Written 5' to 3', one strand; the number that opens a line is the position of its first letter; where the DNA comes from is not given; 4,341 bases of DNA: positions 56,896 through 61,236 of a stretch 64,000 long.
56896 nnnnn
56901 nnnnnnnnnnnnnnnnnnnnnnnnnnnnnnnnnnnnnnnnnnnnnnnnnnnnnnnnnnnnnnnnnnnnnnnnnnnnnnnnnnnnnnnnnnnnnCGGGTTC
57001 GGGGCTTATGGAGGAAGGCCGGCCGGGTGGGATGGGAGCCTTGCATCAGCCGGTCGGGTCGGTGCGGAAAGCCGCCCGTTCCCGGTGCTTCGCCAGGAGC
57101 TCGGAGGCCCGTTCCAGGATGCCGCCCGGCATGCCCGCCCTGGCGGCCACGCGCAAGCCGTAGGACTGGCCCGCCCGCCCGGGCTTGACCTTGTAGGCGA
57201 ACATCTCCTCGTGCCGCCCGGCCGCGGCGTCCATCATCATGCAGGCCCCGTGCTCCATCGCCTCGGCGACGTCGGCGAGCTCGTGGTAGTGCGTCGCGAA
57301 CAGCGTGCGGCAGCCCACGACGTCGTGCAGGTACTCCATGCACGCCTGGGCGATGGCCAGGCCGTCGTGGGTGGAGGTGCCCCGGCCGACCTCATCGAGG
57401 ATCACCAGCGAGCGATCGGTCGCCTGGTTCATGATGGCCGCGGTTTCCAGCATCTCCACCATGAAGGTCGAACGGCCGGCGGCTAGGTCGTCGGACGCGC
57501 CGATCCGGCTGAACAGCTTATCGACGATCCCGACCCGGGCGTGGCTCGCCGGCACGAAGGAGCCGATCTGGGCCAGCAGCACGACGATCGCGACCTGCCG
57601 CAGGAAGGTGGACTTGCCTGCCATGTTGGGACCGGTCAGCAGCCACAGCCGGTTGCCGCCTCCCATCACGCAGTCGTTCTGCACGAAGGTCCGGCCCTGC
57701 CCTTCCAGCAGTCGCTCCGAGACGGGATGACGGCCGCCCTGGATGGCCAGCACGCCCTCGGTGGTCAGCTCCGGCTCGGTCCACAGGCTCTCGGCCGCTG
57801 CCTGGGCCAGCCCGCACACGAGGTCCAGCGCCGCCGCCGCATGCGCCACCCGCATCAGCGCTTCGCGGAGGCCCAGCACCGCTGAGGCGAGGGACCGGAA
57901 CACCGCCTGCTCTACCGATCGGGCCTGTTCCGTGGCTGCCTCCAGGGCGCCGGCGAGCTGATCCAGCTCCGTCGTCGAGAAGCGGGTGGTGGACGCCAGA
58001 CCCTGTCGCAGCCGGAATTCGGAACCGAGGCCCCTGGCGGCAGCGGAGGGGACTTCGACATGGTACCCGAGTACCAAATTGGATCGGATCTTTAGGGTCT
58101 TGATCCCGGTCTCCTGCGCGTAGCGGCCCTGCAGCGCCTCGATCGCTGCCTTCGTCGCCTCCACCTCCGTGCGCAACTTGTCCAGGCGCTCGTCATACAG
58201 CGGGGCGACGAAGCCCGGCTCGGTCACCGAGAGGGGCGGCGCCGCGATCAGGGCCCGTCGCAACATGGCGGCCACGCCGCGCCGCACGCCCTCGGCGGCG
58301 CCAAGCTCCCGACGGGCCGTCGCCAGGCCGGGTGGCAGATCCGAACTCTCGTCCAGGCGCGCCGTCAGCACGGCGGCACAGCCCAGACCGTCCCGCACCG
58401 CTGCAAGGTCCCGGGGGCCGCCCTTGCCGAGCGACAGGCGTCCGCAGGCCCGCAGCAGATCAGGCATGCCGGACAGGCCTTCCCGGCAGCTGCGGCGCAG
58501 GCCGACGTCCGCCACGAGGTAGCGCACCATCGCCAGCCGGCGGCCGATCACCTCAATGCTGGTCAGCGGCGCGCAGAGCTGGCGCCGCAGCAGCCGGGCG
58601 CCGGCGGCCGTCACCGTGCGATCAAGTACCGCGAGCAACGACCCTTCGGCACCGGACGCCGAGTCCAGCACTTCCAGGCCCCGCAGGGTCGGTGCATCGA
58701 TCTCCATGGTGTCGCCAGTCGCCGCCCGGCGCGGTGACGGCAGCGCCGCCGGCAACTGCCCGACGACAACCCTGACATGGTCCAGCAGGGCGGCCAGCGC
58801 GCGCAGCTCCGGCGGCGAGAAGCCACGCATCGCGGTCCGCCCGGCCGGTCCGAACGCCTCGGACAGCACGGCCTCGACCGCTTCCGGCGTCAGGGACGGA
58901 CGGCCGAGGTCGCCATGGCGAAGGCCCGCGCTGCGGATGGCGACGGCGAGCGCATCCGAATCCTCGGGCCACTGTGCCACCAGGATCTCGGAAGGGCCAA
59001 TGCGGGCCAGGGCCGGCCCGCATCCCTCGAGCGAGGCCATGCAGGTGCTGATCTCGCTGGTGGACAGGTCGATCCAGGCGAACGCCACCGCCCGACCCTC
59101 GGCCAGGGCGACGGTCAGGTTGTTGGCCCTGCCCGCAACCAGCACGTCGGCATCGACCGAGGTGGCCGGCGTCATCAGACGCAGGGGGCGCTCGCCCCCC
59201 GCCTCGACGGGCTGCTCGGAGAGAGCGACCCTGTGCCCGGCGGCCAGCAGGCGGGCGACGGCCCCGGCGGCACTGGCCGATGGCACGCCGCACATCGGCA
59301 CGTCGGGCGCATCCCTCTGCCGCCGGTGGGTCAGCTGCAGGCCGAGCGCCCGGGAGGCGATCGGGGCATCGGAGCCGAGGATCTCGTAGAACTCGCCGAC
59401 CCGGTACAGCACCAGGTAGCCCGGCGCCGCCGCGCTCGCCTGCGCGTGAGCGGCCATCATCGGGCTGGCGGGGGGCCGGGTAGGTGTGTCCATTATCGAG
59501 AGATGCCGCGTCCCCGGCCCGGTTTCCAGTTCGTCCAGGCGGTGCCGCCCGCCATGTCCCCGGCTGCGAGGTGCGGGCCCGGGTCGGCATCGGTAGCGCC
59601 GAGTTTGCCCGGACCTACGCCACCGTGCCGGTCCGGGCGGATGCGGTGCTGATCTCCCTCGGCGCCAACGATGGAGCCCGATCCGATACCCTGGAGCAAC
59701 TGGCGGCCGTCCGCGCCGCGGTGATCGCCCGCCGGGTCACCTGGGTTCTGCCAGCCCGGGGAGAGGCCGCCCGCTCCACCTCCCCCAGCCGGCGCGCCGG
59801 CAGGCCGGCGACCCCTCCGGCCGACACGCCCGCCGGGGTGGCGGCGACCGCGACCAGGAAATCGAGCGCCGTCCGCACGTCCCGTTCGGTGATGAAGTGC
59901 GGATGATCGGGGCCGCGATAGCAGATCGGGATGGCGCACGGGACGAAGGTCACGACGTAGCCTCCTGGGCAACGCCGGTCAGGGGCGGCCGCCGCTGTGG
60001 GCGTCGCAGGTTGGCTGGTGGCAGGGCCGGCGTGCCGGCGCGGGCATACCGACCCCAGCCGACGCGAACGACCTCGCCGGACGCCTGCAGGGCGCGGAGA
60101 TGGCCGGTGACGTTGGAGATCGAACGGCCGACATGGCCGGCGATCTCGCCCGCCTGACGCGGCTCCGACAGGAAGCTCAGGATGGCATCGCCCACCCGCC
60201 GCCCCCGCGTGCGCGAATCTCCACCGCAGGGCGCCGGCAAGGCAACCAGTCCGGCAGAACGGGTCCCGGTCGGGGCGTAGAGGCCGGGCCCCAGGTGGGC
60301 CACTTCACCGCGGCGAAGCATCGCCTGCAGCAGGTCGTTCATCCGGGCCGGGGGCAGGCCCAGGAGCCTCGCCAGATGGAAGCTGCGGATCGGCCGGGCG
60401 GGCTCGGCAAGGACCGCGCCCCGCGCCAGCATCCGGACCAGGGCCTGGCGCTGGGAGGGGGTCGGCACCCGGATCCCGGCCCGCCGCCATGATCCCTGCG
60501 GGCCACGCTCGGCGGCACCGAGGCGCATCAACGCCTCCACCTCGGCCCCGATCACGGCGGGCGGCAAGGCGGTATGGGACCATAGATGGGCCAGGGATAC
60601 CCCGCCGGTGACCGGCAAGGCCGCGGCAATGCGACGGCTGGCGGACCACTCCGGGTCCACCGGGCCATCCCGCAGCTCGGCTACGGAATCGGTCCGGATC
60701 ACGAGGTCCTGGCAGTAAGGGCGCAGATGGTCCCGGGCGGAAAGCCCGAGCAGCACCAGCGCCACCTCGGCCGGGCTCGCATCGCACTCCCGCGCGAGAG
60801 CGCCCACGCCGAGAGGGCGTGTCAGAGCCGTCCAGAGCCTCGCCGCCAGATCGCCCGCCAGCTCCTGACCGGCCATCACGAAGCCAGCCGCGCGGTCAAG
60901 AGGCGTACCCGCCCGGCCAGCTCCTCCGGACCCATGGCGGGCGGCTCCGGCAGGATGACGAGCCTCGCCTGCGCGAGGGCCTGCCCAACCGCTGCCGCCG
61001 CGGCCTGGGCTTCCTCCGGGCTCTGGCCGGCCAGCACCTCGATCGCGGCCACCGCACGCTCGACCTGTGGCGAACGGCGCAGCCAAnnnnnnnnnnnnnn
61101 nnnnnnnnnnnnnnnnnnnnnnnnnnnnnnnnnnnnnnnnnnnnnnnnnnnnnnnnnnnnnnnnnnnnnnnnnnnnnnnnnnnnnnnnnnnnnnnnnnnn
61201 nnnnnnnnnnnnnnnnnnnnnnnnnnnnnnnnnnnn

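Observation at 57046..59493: A full-length MutS homolog is embedded inside the conjugative DNA-processing module, on the same element as imuB-dnaE2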

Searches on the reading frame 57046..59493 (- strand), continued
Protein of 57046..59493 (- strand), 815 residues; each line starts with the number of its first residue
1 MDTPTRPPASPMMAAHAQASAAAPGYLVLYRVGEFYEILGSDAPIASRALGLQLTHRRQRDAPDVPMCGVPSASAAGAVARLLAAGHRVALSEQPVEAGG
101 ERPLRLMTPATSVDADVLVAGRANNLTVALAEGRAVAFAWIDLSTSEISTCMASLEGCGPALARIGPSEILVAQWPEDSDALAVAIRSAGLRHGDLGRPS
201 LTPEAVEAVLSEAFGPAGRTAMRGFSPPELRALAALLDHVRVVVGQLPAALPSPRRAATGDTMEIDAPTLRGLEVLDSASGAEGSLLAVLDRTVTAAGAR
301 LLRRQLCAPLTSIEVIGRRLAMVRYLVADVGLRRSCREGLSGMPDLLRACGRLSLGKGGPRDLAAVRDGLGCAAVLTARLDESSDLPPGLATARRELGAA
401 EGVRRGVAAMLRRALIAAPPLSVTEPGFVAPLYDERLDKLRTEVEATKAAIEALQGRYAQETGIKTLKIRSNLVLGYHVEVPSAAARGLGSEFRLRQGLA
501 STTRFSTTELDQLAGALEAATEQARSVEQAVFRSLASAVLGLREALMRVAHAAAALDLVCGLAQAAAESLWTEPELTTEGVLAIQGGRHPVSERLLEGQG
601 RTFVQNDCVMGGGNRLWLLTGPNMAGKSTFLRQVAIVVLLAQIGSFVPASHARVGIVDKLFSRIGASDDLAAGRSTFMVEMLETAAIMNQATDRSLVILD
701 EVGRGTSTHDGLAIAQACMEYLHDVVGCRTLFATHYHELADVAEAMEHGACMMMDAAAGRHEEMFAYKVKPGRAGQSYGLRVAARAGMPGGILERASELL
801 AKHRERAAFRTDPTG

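Call 42: search_dna_similar(query=P0122, collection=plasmids, mode=protein, max_rows=30, max_evalue=1e-100)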
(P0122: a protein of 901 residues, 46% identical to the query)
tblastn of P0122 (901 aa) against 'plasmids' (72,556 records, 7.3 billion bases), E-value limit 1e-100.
Records with a match: 10; places in all: 10; records where one place covers at least 80% of the query: 2.
Best place of each record, by identity: <60% 10.
By first word of the organism name: Sinorhizobium 4; Methylobacterium 1; Roseomonas 1; Kozakia 1; Phaeobacter 1; Shinella 1; Niveispirillum 1.
By predicted mobility (MOB-suite, as given by PLSDB): non-mobilizable 7; mobilizable 2; conjugative 1.
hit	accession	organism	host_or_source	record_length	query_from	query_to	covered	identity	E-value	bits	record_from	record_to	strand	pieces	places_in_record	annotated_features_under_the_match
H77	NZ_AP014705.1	Methylobacterium aquaticum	-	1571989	260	897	71%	54.2%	3e-146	486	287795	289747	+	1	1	none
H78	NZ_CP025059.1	Roseomonas mucosa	Homo sapiens,Clinical, healthy, human ...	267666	52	837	87%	43.5%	1e-119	409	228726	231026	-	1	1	mutS: DNA mismatch repair protein MutS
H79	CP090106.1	Sinorhizobium meliloti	Medicago,Cell culture,Plant nodule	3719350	260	898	71%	51.2%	2e-141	473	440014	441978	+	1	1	mutS: DNA mismatch repair protein MutS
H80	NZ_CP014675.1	Kozakia baliensis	palm brown sugar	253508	44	837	88%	40.8%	5e-124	422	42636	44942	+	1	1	mutS: DNA mismatch repair protein MutS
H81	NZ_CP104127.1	Sinorhizobium sp. M103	Phaseolus vulgaris,cell ...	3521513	260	837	64%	54.3%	2e-142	475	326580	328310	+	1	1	none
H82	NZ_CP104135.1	Sinorhizobium sp. C101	Phaseolus vulgaris,cell ...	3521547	260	837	63%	55.4%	3e-128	486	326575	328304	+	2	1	none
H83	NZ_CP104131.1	Sinorhizobium sp. K101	Phaseolus vulgaris,cell ...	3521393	260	837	63%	55.4%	3e-128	486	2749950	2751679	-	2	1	none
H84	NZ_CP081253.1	Phaeobacter inhibens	-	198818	462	897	48%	55.9%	5e-118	404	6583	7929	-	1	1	mutS: DNA mismatch repair protein MutS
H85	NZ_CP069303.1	Shinella sp. PSBB067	monoisolate,Minnesota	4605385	462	898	49%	55.3%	2e-112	388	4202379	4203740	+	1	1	none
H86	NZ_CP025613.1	Niveispirillum cyanobacteriorum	sing cell,cyanobacterial aggregates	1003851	462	900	49%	54.8%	4e-116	398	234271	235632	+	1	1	none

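Call 51: find_encoding_contigs(protein=P0209, flank=10000, max_places=1)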
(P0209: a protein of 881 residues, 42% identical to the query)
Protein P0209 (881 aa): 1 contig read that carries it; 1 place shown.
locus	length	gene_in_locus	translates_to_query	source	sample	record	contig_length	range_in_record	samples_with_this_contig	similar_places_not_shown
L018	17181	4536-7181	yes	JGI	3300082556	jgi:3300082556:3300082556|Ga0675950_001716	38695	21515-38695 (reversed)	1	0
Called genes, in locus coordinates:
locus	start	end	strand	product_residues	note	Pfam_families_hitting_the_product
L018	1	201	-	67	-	?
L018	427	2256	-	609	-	PF01534:Frizzled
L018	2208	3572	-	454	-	PF12146:Hydrolase_4 (weak)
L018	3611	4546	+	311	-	PF00023:Ank (faint), PF12796:Ank_2, PF13606:Ank_3 (faint), PF13637:Ank_4 (weak), PF13857:Ank_5 (faint), PF24521:Ank_KRIT1 (faint), PF12796:Ank_2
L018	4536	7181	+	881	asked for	PF01624:MutS_I, PF05188:MutS_II, PF05192:MutS_III, PF00488:MutS_V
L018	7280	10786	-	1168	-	PF03176:MMPL, PF02460:Patched, PF12349:Sterol-sensing, PF03176:MMPL (weak)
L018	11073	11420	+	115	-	PF00085:Thioredoxin, PF14595:Thioredoxin_9 (weak), PF13098:Thioredoxin_2 (weak)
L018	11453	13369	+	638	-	PF05783:DLIC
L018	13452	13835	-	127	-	PF01217:Clat_adaptor_s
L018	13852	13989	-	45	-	-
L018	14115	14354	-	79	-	-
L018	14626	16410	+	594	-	PF06814:GOST_TM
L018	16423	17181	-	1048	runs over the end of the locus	PF24814:WD40_Prp19, PF25172:Beta-prop_WDR3_2nd, PF25174:Beta-prop_THOC3, PF24796:WDR55, PF24817:WD40_WDHD1_1st, PF23381:Beta-prop_IFT122_1st, PF23393:Beta-prop_WDR90_POC16_2nd, PF23414:Beta-prop_EML_2, +19 more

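Call 52: find_encoding_contigs(protein=P0137, flank=10000, max_places=1)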
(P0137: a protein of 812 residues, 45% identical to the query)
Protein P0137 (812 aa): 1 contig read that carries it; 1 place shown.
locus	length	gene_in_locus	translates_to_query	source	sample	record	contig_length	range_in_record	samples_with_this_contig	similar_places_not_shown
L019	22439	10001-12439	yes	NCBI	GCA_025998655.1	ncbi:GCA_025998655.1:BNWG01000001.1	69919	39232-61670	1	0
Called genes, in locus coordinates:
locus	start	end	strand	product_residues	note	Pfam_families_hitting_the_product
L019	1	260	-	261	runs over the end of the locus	PF08331:QueG_DUF1730, PF13484:Fer4_16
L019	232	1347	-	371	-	PF01702:TGT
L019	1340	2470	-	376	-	PF00149:Metallophos, PF12850:Metallophos_2 (weak)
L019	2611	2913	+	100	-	PF04221:RelB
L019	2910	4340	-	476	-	PF00224:PK, PF02887:PK_C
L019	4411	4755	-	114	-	-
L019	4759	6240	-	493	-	PF01336:tRNA_anti-codon, PF00152:tRNA-synt_2, PF01409:tRNA-synt_2d (faint)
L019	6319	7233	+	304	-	PF01476:LysM, PF23473:LysM3_LYK4_5 (faint), PF01476:LysM, PF01551:Peptidase_M23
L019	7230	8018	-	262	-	PF07313:AmiA-like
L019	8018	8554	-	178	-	PF00160:Pro_isomerase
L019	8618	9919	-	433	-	PF00512:HisKA, PF02518:HATPase_c, PF13581:HATPase_c_2 (weak)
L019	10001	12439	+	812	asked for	PF01624:MutS_I, PF05188:MutS_II, PF05192:MutS_III, PF05190:MutS_IV, PF00488:MutS_V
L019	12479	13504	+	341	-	PF00389:2-Hacid_dh, PF02826:2-Hacid_dh_C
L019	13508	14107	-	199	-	PF00691:OmpA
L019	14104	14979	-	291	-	PF00459:Inositol_P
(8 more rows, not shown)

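Call 68: search_protein_families(library=padloc, proteins=[window:57046-59493:-], max_evalue=0.001)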
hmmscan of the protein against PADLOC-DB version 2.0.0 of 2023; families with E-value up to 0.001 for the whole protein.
window:57046-59493:- (815 aa): 1 family
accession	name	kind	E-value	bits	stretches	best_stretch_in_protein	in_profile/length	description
PDLC04140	mad8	-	0.00056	17.5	0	613-659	26-65/314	mads_8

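Call 93: find_encoding_contigs(protein=window:57046-59493:-, flank=3000, max_places=6)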
Protein window:57046-59493:- (815 aa): no gene with exactly this product is on record in the collection.

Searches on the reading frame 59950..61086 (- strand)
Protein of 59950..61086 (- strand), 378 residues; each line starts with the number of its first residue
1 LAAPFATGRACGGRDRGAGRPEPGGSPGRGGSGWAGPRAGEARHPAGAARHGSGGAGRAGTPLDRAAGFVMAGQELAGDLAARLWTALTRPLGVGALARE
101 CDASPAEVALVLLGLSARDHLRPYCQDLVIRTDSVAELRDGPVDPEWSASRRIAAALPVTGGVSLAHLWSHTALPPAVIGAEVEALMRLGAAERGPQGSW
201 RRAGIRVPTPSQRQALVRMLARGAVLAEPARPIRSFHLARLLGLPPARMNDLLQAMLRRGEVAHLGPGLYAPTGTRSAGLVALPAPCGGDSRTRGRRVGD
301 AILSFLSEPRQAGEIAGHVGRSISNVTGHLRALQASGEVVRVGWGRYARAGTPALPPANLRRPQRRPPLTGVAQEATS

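Call 5: search_protein_families(library=pfam, proteins=[window:59950-61086:-], max_evalue=0.01)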
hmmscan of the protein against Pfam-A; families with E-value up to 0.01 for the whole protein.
window:59950-61086:- (378 aa): 2 families
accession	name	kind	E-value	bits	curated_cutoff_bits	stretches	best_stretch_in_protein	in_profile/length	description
PF09339.16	HTH_IclR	-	0.0029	17.8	22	0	226-262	12-48/52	IclR helix-turn-helix domain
PF12840.13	HTH_20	-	0.0047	17.3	27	0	301-337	8-46/51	Helix-turn-helix domain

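Call 6: search_protein_families(library=ncbifam, proteins=[window:59950-61086:-], max_evalue=0.01)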
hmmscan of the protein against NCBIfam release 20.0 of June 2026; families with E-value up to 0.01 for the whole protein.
window:59950-61086:- (378 aa): 1 family
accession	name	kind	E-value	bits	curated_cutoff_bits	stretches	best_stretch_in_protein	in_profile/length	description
NF033788.1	HTH_metalloreg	subfamily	0.0072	16.1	55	0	302-339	16-55/77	metalloregulator ArsR/SmtB family transcription factor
